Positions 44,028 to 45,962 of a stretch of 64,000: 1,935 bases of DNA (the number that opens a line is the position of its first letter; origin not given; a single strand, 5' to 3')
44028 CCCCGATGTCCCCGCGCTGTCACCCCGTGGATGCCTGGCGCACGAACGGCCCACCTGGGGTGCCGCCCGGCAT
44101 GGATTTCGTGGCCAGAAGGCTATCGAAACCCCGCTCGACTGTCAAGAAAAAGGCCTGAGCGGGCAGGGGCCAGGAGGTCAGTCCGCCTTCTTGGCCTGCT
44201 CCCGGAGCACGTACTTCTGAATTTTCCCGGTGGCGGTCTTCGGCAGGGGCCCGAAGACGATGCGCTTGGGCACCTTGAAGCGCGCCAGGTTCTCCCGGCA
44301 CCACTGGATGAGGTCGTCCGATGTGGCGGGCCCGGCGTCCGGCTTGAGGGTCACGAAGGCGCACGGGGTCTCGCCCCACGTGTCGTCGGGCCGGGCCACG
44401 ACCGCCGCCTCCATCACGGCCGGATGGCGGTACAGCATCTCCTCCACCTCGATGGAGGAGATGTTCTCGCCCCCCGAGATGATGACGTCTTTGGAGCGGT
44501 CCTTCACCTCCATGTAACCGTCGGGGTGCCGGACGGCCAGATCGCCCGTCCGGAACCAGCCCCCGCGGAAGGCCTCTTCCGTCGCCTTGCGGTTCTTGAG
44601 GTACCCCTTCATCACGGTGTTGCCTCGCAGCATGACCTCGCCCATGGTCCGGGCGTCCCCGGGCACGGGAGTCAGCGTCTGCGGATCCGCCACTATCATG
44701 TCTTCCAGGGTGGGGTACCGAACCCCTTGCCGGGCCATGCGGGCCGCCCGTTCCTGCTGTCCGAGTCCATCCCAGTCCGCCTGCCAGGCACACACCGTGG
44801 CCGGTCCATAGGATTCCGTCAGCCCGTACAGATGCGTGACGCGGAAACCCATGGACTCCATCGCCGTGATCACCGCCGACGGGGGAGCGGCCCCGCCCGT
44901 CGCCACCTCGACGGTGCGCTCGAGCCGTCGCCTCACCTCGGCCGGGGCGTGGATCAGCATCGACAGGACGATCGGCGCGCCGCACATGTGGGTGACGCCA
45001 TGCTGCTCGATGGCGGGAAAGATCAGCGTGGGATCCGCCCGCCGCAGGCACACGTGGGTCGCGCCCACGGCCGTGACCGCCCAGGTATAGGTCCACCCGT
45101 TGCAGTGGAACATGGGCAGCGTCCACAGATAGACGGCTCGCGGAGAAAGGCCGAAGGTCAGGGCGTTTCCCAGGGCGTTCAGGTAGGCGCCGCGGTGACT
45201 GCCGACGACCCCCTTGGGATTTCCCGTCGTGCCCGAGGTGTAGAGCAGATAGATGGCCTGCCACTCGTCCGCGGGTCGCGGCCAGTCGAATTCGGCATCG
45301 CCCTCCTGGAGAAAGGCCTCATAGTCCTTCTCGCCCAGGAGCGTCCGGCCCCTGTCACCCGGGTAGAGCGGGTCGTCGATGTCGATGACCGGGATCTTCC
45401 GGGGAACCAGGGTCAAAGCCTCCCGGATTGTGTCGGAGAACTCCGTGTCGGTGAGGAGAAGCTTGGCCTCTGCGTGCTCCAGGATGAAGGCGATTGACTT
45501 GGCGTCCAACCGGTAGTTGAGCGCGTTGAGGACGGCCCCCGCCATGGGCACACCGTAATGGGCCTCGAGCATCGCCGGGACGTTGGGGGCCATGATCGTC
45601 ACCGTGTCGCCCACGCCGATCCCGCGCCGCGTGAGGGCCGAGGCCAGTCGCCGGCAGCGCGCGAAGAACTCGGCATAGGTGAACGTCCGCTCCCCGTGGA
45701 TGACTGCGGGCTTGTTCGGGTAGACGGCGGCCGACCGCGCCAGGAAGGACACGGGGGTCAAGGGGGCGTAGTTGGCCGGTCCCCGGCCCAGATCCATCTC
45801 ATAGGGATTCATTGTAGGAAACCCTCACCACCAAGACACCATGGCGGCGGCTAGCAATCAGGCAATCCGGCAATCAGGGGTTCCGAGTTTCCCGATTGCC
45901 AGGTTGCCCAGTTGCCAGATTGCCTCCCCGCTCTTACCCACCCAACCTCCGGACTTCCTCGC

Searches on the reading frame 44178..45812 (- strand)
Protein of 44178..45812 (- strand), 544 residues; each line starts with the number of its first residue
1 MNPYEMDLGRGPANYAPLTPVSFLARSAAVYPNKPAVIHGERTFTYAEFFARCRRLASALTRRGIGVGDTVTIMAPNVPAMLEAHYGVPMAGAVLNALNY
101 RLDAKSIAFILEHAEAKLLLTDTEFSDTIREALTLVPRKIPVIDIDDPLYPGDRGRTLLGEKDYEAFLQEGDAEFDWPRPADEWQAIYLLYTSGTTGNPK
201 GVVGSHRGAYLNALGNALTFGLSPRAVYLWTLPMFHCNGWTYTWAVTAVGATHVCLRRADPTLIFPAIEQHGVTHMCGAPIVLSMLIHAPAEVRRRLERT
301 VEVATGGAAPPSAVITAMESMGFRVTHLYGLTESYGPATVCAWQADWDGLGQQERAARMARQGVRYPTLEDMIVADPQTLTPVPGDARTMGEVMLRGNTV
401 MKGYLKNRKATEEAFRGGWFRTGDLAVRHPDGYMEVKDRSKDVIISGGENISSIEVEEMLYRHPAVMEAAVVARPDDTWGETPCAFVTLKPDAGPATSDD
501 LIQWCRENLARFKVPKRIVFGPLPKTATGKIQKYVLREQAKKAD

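Call 9: search_protein_families(library=pfam, proteins=[window:44178-45812:-], max_evalue=0.00001)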
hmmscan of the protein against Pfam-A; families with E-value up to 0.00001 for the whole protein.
window:44178-45812:- (544 aa): 2 families
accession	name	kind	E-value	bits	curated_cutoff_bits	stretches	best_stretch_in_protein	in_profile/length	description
PF00501.34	AMP-binding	-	3.3e-83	280.1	29.9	1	25-405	2-384/384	AMP-binding enzyme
PF13193.12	AMP-binding_C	-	4.8e-24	85.5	24.5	1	455-530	1-76/76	AMP-binding enzyme C-terminal domain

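Call 39: search_protein_families(library=ncbifam, proteins=[window:44178-45812:-], max_evalue=1e-10)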
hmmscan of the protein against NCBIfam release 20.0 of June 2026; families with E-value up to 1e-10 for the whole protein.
window:44178-45812:- (544 aa): 99 families (the best 25 are shown)
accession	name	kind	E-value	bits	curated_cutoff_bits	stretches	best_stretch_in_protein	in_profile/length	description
NF006020.0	PRK08162.1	subfamily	6.6e-271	899.4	677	1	1-543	2-541/545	acyl-CoA synthetase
NF004837.0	PRK06187.1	subfamily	6.5e-142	473.5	476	1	15-542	5-524/531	long-chain-fatty-acid--CoA ligase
NF006182.0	PRK08316.1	subfamily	1.1e-103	347.5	663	1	23-542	16-519/523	fatty acyl-CoA synthetase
NF005426.0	PRK07008.1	equivalog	2.9e-96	323.3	822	1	43-541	43-536/545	3-(methylthio)propionyl-CoA ligase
NF004674.0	PRK06018.1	subfamily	7.6e-95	318.7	766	1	44-541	40-535/544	long-chain-fatty-acid--CoA ligase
NF006181.0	PRK08314.1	subfamily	5.4e-82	275.8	705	1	22-542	28-556/563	long-chain-fatty-acid--CoA ligase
NF005801.1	PRK07656.1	equivalog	1.1e-81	275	657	1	23-537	6-500/500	FadD3 family acyl-CoA ligase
NF002966.0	PRK03640.1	equivalog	1.2e-80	271.5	556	2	170-542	127-482/483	o-succinylbenzoate--CoA ligase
NF005676.0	PRK07470.1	equivalog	8.6e-80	268.9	774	1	22-541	24-530/544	acyl-CoA synthetase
NF004797.0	PRK06145.1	equivalog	6.3e-79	265.6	850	1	23-540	7-495/499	acyl-CoA synthetase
NF005714.0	PRK07529.1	subfamily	3.5e-78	263.5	632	1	28-540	40-576/640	acyl-CoA synthetase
NF005307.0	PRK06839.1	equivalog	8.2e-78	262.2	748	1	25-541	9-494/496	o-succinylbenzoate--CoA ligase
NF009233.0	PRK12583.1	subfamily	4.2e-76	256.5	832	1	185-540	202-550/558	fatty acid CoA ligase family protein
TIGR01923.1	menE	equivalog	5.3e-74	249.6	330.15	1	45-533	1-439/442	o-succinylbenzoate--CoA ligase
NF006572.0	PRK09088.1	equivalog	5.4e-74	249.6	696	1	20-540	3-487/491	acyl-CoA synthetase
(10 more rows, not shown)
